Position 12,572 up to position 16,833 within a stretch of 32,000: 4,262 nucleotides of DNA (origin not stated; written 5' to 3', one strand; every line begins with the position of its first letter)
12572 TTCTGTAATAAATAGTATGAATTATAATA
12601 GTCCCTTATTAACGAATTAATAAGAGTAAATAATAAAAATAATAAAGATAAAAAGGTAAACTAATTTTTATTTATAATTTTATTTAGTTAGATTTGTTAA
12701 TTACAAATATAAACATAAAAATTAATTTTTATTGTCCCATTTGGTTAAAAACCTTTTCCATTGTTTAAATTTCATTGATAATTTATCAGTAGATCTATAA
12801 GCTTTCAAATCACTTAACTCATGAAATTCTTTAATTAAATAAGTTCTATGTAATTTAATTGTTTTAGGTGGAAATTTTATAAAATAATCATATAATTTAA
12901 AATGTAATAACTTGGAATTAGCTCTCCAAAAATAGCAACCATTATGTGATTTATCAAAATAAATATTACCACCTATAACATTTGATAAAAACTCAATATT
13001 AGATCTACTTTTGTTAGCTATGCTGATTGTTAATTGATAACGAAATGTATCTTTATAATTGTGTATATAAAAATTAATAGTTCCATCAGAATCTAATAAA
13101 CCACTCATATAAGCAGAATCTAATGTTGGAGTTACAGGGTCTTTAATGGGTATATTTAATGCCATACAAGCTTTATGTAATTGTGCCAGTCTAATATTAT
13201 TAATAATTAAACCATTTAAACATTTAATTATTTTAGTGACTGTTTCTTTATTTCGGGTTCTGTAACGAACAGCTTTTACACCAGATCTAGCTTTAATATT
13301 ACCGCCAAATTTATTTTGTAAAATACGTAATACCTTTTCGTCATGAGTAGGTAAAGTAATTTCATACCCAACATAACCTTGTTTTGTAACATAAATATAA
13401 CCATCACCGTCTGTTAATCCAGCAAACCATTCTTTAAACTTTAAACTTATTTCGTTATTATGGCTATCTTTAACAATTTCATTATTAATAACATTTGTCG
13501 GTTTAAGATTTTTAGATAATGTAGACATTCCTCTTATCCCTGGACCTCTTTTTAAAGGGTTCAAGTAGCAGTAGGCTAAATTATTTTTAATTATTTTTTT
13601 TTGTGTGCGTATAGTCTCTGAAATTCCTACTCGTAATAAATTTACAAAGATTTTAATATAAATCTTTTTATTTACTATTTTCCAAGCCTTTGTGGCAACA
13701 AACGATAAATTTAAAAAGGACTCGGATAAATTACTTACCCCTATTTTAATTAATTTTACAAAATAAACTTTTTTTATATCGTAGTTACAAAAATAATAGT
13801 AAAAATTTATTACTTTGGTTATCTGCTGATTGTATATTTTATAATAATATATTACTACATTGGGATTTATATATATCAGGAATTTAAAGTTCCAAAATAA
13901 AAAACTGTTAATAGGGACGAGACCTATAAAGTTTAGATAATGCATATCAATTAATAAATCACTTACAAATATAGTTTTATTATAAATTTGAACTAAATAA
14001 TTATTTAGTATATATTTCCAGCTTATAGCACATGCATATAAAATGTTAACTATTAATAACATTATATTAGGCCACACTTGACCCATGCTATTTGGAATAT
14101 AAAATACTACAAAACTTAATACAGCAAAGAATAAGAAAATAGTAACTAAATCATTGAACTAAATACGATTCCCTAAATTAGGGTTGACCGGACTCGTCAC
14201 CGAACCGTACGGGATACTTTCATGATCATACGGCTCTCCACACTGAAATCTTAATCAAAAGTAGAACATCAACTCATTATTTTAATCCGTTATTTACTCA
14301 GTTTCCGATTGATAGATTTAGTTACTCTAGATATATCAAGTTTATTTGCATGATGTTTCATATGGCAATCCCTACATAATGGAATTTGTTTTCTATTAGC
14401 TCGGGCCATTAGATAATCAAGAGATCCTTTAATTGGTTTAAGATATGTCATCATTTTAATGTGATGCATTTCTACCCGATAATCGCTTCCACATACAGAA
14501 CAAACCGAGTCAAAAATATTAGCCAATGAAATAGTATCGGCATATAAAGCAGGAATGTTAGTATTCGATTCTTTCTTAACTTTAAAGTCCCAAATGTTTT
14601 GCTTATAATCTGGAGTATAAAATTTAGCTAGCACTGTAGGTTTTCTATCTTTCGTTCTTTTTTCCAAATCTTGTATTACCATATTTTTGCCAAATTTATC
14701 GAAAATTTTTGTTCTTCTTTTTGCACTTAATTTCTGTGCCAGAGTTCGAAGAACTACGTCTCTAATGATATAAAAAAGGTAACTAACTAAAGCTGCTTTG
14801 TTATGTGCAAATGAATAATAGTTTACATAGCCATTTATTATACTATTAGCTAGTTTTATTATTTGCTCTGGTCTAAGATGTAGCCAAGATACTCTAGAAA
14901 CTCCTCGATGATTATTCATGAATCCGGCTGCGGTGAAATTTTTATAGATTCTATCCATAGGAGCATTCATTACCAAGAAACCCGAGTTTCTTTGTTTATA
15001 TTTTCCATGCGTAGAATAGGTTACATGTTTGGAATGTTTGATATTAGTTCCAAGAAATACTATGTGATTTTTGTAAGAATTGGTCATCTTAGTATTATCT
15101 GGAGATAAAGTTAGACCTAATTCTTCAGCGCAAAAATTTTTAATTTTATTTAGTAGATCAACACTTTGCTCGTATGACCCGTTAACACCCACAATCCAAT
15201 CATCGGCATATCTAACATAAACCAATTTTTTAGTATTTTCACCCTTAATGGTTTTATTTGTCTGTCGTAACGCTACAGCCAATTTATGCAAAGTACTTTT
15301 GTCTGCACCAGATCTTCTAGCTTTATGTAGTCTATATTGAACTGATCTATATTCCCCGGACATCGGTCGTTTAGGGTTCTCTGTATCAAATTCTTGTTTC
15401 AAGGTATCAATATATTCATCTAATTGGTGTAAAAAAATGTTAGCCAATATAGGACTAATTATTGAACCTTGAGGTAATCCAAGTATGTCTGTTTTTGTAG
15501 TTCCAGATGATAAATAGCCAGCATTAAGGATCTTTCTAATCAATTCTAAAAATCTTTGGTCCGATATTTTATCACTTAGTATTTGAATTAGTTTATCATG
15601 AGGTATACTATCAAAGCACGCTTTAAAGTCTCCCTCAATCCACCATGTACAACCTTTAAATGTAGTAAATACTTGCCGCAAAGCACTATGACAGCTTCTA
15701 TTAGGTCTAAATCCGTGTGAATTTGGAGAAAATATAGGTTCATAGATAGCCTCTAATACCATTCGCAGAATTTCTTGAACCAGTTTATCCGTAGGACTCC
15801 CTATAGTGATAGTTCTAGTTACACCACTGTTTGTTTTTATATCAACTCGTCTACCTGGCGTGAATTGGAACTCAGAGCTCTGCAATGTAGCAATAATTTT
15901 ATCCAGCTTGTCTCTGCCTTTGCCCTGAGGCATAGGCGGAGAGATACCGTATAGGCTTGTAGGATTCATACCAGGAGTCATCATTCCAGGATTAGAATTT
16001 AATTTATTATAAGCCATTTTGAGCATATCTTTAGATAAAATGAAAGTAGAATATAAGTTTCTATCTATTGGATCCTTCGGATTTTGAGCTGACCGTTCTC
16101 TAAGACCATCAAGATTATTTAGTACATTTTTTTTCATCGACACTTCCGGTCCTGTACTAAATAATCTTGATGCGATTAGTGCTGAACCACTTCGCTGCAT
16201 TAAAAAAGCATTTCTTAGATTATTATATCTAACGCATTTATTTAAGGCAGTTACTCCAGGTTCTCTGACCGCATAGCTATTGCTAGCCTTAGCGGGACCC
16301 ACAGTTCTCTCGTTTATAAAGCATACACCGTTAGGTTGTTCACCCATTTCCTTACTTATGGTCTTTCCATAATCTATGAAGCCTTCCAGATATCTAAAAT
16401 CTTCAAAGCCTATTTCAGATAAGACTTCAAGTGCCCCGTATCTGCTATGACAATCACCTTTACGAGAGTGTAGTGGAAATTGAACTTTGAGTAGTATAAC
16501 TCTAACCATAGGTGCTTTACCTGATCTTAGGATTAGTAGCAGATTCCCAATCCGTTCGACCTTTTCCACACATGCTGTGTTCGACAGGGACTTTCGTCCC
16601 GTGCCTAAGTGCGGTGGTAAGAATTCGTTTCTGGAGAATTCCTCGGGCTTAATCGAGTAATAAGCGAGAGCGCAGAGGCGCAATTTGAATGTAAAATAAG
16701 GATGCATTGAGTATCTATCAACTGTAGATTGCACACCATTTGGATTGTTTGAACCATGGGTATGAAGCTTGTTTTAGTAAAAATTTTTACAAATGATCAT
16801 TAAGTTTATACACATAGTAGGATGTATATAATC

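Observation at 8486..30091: cob is split into 16 exons over 21.6 kb, and the exon model closes exactly at 1152 nt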

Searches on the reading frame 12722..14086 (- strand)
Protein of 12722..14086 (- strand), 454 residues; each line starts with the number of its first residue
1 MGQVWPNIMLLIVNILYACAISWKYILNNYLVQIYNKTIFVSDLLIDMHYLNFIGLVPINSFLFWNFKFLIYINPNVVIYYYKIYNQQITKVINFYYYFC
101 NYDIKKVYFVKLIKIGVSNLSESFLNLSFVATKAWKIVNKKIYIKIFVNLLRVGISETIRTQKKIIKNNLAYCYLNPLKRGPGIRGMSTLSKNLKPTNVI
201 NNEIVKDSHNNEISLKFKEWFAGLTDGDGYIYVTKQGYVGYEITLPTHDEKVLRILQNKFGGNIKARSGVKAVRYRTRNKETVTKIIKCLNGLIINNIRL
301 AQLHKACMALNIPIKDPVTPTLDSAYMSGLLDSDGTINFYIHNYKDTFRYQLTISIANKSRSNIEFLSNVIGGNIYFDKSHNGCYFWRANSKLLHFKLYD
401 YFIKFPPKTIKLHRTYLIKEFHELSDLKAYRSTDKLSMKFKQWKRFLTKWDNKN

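Call 20: find_encoding_contigs(protein=window:12722-14086:-, flank=10000, max_places=6)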
Protein window:12722-14086:- (454 aa): no gene with exactly this product is on record in the collection.

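Call 50: search_protein_families(library=pfam, max_evalue=0.01, proteins=[window:12725-14080:-])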
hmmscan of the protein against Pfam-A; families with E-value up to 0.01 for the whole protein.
seq(452 aa): 2 families
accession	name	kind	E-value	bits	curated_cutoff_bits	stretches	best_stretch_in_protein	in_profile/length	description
PF00961.24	LAGLIDADG_1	-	6.4e-14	53.1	23.1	2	220-291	2-85/102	LAGLIDADG endonuclease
PF14528.11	LAGLIDADG_3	-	7e-07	29.9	22.5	0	218-256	6-41/82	LAGLIDADG-like domain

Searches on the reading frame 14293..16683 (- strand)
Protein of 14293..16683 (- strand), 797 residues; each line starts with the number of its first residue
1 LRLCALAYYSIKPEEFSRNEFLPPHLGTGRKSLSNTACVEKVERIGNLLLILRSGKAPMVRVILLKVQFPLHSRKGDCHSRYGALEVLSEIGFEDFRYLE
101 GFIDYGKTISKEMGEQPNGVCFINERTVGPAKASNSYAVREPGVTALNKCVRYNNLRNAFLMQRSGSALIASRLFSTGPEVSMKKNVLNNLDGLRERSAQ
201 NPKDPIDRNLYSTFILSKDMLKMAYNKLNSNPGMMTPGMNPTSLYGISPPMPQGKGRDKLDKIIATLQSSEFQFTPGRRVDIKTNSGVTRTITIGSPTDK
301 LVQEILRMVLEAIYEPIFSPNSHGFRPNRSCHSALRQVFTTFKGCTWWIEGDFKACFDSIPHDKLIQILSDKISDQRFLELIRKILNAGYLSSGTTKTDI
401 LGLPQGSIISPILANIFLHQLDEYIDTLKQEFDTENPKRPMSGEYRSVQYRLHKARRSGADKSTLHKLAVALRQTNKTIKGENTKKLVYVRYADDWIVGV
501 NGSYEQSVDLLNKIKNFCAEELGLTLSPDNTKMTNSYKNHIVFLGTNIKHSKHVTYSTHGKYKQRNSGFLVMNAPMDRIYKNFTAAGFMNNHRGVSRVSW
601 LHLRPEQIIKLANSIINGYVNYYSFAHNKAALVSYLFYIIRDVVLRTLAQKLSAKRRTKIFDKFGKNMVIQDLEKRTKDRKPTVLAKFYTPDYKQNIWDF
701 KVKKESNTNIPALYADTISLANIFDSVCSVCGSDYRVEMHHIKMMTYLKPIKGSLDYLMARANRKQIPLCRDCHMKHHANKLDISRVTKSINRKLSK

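Call 50: search_protein_families(library=pfam, max_evalue=0.01, proteins=[window:14293-16683:-])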
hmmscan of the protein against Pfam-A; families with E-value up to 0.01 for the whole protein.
seq(797 aa): 4 families
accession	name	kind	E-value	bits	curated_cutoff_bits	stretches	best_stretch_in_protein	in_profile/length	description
PF00078.32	RVT_1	-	2.8e-30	106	29.6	2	285-426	5-142/205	Reverse transcriptase (RNA-dependent DNA polymerase)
PF01348.27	Intron_maturas2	-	2.7e-29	102.4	20.8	1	568-694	2-137/140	Type II intron maturase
PF21368.3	AI2M-like_HNH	-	3.8e-06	27.1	23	1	728-774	1-49/49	AI2M/AI1M-like, HNH endonuclease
PF08388.16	GIIM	-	2.3e-05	24.7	23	1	602-663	18-78/80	Group II intron, maturase-specific domain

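Call 64: find_related_loci(query=window:14293-16683:-, collection=metagenome_contigs, flank=4000)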
Query seq(797 aa) (797 aa) in metagenome_contigs; peptide patterns used: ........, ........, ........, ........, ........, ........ (x = any residue, [..] = any of these).
36 stretches matched a pattern, but none encodes a relative of the query by tblastn (E <= 1e-3).
